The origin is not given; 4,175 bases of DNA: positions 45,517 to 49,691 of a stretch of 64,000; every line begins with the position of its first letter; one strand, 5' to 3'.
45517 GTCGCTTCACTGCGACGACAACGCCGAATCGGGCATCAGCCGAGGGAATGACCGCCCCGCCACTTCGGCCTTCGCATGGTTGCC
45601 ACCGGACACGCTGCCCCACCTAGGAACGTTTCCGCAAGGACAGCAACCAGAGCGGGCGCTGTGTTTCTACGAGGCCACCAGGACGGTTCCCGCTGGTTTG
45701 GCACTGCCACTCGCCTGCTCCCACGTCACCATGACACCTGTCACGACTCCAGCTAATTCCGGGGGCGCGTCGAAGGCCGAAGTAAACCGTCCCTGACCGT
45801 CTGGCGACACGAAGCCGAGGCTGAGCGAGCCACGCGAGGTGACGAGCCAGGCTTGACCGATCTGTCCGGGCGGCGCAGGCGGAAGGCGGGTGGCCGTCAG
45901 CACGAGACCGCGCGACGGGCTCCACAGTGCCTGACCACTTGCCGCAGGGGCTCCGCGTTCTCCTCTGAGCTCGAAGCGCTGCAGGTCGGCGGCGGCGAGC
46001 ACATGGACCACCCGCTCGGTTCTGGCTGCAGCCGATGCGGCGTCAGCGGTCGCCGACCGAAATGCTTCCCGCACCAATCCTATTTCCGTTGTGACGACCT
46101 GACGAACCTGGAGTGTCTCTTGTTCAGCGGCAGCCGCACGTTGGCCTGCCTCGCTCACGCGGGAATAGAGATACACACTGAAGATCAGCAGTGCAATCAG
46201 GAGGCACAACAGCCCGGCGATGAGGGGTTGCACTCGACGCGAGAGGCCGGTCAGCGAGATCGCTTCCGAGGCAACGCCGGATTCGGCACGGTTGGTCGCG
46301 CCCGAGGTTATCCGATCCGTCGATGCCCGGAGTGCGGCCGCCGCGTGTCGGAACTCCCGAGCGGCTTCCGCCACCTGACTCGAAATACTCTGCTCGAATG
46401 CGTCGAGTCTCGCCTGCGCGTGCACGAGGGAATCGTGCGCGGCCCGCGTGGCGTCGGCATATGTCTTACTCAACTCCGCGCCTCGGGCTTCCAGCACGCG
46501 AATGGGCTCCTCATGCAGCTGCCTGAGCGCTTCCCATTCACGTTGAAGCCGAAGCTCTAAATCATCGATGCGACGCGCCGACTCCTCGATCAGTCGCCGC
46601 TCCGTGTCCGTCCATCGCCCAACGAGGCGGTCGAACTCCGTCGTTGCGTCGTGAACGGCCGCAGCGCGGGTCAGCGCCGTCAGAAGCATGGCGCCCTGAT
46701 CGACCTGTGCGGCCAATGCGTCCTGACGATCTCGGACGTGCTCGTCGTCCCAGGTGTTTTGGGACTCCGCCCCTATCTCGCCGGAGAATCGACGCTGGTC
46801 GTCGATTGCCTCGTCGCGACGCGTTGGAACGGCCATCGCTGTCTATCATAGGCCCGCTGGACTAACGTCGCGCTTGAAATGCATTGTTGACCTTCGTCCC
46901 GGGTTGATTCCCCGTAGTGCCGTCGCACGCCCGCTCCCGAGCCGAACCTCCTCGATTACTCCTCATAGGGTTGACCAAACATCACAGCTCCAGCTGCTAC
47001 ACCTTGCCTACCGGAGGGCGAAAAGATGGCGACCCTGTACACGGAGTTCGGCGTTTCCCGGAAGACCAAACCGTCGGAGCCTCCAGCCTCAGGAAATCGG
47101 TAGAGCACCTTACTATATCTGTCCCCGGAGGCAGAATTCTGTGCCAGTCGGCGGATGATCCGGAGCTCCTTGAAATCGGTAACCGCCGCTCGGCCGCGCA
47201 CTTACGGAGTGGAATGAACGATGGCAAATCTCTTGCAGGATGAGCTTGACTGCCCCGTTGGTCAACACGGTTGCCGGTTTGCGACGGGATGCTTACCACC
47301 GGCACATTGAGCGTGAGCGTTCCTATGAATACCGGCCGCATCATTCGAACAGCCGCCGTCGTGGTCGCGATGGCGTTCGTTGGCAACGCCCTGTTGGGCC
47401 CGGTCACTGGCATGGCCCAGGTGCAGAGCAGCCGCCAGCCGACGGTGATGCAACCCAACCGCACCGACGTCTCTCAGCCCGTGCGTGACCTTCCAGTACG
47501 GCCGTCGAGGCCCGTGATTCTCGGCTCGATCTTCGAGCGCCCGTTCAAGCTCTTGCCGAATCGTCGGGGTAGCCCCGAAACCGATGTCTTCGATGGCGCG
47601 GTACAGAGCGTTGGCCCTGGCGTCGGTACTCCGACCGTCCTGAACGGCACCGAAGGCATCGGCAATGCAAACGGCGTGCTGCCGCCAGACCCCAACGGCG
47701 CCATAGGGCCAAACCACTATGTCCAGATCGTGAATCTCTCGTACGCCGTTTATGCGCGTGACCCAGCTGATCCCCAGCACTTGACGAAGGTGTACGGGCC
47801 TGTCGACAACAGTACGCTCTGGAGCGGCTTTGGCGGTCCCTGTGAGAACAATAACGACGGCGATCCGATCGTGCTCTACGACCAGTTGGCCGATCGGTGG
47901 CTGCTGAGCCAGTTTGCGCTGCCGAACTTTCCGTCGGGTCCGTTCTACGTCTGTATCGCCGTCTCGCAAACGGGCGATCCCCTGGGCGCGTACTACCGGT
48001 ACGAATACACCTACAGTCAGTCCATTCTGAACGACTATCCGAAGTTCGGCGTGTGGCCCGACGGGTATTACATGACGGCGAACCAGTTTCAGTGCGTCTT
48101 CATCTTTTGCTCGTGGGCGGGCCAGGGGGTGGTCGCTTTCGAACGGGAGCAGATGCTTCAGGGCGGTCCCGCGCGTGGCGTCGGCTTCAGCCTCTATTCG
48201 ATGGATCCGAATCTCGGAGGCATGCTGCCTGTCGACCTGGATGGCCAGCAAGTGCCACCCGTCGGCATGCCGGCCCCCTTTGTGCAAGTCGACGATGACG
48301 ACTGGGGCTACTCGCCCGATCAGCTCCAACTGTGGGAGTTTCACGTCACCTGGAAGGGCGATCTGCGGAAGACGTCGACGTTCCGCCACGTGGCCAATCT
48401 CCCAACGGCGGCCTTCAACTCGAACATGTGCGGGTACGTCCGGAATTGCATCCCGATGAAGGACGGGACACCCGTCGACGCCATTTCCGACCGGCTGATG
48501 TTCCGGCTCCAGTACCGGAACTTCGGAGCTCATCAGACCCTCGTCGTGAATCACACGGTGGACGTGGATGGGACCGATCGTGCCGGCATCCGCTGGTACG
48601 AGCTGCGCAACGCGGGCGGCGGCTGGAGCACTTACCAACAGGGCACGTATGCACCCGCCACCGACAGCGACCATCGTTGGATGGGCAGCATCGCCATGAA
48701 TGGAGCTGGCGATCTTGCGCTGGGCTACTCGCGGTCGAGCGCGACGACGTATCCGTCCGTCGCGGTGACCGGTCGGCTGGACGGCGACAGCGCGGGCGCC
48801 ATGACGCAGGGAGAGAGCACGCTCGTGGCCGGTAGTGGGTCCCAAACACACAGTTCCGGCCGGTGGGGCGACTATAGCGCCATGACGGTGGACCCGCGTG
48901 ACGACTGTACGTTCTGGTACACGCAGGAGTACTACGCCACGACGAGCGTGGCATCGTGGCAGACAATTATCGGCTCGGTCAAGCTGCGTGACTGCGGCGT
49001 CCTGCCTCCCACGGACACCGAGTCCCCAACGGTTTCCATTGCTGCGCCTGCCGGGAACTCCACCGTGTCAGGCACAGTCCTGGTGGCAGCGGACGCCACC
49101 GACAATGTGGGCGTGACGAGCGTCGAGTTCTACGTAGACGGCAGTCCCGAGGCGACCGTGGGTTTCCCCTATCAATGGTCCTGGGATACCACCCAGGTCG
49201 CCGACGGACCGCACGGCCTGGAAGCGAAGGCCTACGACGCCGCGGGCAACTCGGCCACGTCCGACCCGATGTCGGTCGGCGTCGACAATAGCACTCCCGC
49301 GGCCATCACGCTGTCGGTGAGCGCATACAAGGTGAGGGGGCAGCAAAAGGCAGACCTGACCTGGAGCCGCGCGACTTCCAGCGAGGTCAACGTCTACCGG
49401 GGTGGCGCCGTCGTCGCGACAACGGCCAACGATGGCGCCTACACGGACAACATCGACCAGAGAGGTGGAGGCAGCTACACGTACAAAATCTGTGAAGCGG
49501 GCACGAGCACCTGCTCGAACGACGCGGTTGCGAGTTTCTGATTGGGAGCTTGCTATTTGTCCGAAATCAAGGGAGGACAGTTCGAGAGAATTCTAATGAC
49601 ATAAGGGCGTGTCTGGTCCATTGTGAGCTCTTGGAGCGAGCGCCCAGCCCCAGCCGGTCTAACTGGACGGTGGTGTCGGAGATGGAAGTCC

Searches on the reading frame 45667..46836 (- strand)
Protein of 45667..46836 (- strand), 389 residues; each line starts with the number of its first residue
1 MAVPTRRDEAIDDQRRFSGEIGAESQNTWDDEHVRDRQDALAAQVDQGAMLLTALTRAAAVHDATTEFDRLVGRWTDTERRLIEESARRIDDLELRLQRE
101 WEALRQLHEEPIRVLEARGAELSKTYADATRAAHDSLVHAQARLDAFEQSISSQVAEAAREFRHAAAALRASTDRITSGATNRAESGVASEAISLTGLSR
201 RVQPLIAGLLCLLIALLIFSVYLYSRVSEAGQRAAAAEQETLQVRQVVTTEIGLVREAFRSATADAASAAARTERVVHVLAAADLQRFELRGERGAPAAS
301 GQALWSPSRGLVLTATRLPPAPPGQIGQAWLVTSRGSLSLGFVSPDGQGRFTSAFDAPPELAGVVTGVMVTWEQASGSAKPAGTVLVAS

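Call 53: search_protein_families(library=pfam, proteins=[window:45667-46836:-], max_evalue=0.001)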
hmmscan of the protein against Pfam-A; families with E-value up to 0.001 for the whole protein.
window:45667-46836:- (389 aa): 1 family
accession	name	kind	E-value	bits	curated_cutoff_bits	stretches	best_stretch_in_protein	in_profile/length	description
PF10099.14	RskA_C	-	4.2e-10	40.4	29.4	1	260-384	20-134/135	Anti-sigma-K factor rskA, C-terminal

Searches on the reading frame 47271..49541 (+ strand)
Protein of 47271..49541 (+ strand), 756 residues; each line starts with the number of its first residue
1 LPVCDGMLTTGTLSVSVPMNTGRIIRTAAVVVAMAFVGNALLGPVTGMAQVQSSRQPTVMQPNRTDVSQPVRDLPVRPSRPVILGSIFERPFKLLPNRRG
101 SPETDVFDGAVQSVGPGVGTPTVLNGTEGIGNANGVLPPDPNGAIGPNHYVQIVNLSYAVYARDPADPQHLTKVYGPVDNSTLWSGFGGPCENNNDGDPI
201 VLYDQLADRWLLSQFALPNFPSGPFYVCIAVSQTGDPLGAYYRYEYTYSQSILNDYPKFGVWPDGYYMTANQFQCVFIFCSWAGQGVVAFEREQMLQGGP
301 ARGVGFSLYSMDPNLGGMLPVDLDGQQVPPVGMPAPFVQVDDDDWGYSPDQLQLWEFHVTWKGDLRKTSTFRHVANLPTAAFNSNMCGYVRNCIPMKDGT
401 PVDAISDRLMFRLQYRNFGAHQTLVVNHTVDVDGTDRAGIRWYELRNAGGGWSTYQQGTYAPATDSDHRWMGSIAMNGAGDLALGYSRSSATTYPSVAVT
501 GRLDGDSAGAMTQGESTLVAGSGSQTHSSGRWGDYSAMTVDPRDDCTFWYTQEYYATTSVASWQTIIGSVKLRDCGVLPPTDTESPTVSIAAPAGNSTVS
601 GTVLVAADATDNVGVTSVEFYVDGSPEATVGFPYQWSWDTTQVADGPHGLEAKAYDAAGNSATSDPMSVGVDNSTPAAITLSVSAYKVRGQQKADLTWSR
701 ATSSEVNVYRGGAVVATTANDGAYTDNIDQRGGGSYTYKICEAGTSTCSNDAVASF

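Call 53: search_protein_families(library=pfam, proteins=[window:47271-49541:+], max_evalue=0.001)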
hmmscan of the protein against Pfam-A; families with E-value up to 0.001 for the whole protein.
window:47271-49541:+ (756 aa): 2 families
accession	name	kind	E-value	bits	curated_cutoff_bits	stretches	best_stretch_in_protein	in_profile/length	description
PF17957.7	Big_7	-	2.3e-17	63.8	24.1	1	586-652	1-70/70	Bacterial Ig domain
PF19077.6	Big_13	-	2.3e-05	25.3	27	1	627-673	55-102/102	Bacterial Ig-like domain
